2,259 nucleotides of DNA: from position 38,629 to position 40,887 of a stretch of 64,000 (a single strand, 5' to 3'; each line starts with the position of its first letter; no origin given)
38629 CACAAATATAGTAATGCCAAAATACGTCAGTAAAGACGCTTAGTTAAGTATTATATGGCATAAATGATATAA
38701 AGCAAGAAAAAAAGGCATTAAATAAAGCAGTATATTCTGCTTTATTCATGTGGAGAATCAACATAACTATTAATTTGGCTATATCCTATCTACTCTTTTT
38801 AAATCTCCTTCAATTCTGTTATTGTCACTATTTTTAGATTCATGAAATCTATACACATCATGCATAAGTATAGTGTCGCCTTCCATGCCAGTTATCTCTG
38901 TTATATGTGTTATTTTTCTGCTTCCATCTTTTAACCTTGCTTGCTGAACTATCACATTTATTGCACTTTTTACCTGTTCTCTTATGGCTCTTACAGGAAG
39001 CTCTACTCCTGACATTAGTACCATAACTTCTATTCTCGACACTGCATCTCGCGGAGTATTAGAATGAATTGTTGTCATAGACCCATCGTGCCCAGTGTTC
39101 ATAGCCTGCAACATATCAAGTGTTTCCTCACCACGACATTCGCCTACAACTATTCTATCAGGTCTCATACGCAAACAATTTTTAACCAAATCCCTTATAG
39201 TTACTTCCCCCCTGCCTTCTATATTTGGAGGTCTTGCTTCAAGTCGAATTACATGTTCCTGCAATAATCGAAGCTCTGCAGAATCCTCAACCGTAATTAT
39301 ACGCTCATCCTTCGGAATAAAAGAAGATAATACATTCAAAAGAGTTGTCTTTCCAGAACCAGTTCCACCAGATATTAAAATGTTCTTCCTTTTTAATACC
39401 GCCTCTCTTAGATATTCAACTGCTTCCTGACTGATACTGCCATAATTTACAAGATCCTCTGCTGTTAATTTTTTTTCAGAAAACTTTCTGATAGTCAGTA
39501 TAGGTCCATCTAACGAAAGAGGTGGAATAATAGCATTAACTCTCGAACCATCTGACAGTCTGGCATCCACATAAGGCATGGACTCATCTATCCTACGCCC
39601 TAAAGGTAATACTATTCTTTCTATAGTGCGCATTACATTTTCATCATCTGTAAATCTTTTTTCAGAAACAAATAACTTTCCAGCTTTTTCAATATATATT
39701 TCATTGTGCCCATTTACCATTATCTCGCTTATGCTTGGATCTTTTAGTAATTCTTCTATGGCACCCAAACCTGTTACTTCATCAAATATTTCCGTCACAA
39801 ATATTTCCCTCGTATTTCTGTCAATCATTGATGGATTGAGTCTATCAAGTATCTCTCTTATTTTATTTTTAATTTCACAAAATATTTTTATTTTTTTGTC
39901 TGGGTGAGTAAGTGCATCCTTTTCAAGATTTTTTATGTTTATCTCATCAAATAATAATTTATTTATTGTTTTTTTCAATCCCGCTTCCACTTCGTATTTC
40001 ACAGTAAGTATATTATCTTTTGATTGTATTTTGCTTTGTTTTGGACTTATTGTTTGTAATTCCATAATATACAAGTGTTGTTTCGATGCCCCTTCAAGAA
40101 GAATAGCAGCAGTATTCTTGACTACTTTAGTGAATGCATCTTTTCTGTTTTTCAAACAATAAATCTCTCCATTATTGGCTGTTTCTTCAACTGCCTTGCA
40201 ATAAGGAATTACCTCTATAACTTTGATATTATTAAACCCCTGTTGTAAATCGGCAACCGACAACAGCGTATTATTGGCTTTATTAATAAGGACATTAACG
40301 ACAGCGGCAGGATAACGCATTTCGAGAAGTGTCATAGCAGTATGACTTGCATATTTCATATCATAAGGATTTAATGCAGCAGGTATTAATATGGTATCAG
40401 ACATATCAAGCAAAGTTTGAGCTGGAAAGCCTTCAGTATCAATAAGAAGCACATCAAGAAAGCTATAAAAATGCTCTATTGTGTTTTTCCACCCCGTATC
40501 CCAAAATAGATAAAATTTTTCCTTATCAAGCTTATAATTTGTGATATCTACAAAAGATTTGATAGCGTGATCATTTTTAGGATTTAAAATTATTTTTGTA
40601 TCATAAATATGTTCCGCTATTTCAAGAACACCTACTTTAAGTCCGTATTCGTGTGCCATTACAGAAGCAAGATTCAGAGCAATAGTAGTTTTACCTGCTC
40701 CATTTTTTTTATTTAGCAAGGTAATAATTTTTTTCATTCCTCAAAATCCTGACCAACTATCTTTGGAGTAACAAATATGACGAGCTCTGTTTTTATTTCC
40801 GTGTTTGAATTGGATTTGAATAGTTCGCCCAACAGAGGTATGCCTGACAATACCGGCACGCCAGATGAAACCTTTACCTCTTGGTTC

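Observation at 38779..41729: Orphan two-gene secretin plus fused CpaE-like/CpaF ATPase module lacking pilin, platform and peptidase genes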

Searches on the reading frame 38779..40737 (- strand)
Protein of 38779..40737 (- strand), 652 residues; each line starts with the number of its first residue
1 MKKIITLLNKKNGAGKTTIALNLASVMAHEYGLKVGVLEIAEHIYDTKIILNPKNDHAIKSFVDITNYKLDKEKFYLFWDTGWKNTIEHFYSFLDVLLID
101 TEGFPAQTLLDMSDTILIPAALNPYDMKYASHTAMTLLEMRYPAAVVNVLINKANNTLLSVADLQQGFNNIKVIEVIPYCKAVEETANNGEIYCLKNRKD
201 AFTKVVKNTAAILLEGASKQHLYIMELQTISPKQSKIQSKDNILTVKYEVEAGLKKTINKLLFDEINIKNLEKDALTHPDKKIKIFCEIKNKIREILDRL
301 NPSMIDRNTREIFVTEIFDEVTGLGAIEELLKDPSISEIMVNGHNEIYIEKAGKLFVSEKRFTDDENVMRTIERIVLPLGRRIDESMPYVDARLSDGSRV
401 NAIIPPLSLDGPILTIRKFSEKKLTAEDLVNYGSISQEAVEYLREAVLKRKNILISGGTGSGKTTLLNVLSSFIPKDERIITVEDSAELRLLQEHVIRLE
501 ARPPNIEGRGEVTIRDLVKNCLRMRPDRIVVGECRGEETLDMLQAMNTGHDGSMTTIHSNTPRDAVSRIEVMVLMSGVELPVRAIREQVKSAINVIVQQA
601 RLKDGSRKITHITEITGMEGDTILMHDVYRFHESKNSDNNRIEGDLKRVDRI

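Call 3: search_protein_families(library=pfam, proteins=[window:38779-40737:-], max_evalue=0.1)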
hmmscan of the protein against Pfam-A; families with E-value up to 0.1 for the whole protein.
window:38779-40737:- (652 aa): 36 families (the best 25 are shown)
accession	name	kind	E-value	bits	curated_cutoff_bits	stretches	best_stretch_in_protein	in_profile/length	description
PF00437.27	T2SSE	-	3.6e-62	210.6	24.9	1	322-599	3-275/370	Type II/IV secretion system protein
PF01656.29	CbiA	-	8.6e-10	39.1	25.4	1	5-191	1-123/125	CobQ/CobB/MinD/ParA nucleotide binding domain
PF20720.3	nSTAND3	-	5.9e-07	29.8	27.2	1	439-488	6-56/155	Novel STAND NTPase 3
PF00005.33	ABC_tran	-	2.9e-06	28.3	25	1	451-485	12-46/137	ABC transporter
PF13614.12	AAA_31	-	5e-05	23.8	27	1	3-40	2-38/177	AAA domain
PF13555.12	AAA_29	-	6e-05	23.1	27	1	429-469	6-41/61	P-loop containing region of AAA domain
PF25199.1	nSTAND_NTPase5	-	6.2e-05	23.3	34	1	435-491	24-84/145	Novel STAND NTPase 5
PF13521.12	AAA_28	-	0.00038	21.2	27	1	453-472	2-21/164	AAA domain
PF10609.15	ParA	-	0.00063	19.7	27.1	1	2-40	3-40/246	NUBPL iron-transfer P-loop NTPase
PF02492.25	cobW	-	0.00072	19.6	20.7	0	453-479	3-29/180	CobW/HypB/UreG, nucleotide-binding domain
PF13245.12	AAA_19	-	0.00076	20.1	25.1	1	446-474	4-35/134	AAA domain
PF13238.12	AAA_18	-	0.00079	20.3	29.4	0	453-535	1-81/128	AAA domain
PF07015.17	VirC1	-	0.00082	19.2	24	1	3-159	2-155/231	VirC1 protein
PF06745.19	ATPase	-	0.00093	19.1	26.6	0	447-466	16-35/231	KaiC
PF13476.12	AAA_23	-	0.001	20.2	27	1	449-470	18-39/201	AAA domain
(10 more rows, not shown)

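Call 4: search_protein_families(library=ncbifam, proteins=[window:38779-40737:-], max_evalue=0.1)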
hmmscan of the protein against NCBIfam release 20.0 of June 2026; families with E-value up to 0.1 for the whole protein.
window:38779-40737:- (652 aa): 62 families (the best 25 are shown)
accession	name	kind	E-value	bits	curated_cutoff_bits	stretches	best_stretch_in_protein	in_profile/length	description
TIGR03819.1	heli_sec_ATPase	hypoth_equivalog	1.5e-99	333.4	373.15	1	313-613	41-339/340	TadA family conjugal transfer-associated ATPase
TIGR02788.1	VirB11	equivalog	1.2e-69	234.7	249.95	2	438-612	132-306/308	P-type DNA transfer ATPase VirB11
TIGR02782.1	TrbB_P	equivalog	2.6e-61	207.5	304.55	1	327-619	14-297/303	P-type conjugative transfer ATPase TrbB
NF010475.0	PRK13900.1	equivalog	1.5e-60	205.1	389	2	439-612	149-322/333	type IV secretion system ATPase VirB11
NF058587.1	archaellum_moto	equivalog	8.1e-56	189.8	550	1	251-630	89-450/527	archaellum flagellar ATPase motor FlaI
NF010469.0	PRK13894.1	subfamily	1.5e-51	175.7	508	1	326-619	26-311/320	conjugal transfer ATPase TrbB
NF010407.0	PRK13833.1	subfamily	1.2e-44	153.1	499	1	330-623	25-308/323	conjugal transfer protein TrbB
NF053672.1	bindosome_BasE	exception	2.1e-35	122.4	1000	1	365-633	184-443/512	bindosome assembly system ATPase subunit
NF010425.0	PRK13851.1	equivalog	8.8e-34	116.9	461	2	439-598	151-311/344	type IV secretion system protein VirB11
NF041000.1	ATPase_ComGA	equivalog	5.2e-18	65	300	1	429-573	110-246/267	competence type IV pilus ATPase ComGA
TIGR02525.1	plasmid_TraJ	equivalog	3.4e-16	59.2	368.3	1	443-609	141-307/372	plasmid transfer ATPase TraJ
TIGR01420.1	pilT_fam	subfamily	1.2e-15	57.5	319.1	1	445-615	116-282/343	PilT/PilU family type 4a pilus ATPase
TIGR02533.1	type_II_gspE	equivalog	2.4e-15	56.2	630.25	1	420-572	213-359/486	type II secretion system ATPase GspE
NF007755.0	PRK10436.1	equivalog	1.2e-12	47.2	617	1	435-574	203-337/465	type II secretion system protein GspE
TIGR02538.1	type_IV_pilB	equivalog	2.4e-11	42.9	675.65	1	441-572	306-432/564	type IV-A pilus assembly ATPase PilB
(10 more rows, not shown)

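Call 7: find_encoding_contigs(protein=window:38779-40737:-, flank=10000, max_places=6)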
Protein window:38779-40737:- (652 aa): 3 contigs read that carry it; 2 places shown.
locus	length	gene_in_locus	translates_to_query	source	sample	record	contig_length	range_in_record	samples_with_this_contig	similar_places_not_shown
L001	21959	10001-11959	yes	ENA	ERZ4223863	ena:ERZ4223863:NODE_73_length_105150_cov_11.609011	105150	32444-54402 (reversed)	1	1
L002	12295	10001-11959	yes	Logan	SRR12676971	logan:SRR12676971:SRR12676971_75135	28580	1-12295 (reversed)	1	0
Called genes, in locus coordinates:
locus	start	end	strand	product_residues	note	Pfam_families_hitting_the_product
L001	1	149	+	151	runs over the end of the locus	PF22811:Zn_ribbon_NrdR, PF03477:ATP-cone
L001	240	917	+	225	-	-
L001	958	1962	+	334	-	PF03255:ACCA, PF01039:Carboxyl_trans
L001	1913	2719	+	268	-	PF01520:Amidase_3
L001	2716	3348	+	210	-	PF10646:Germane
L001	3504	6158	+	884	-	PF00133:tRNA-synt_1, PF01406:tRNA-synt_1e (faint), PF09334:tRNA-synt_1g, PF13603:tRNA-synt_1_2, PF09334:tRNA-synt_1g (weak), PF08264:Anticodon_1, PF10458:Val_tRNA-synt_C (weak)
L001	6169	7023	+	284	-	PF02749:QRPTase_N, PF01729:QRPTase_C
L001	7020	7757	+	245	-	PF03099:BPL_LplA_LipB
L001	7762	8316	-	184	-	PF00293:NUDIX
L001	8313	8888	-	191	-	PF01812:5-FTHF_cyc-lig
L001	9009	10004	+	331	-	PF13629:T2SS-T3SS_pil_N, PF00263:Secretin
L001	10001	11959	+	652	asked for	PF00005:ABC_tran (faint), PF01656:CbiA, PF20720:nSTAND3 (faint), PF00437:T2SSE, PF27713:UCP018868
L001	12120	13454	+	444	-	PF00009:GTP_EFTU, PF01926:MMR_HSR1, PF02421:FeoB_N, PF04548:AIG1 (weak), PF00009:GTP_EFTU, PF01926:MMR_HSR1, PF02421:FeoB_N, PF14714:KH_dom-like, +6 more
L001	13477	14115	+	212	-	PF02660:G3P_acyltransf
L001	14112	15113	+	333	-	PF01210:NAD_Gly3P_dh_N, PF02558:ApbA (weak), PF03807:F420_oxidored, PF07479:NAD_Gly3P_dh_C, PF20618:GPD_NAD_C_bact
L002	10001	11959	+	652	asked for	PF00005:ABC_tran (faint), PF01656:CbiA, PF20720:nSTAND3 (faint), PF00437:T2SSE, PF27713:UCP018868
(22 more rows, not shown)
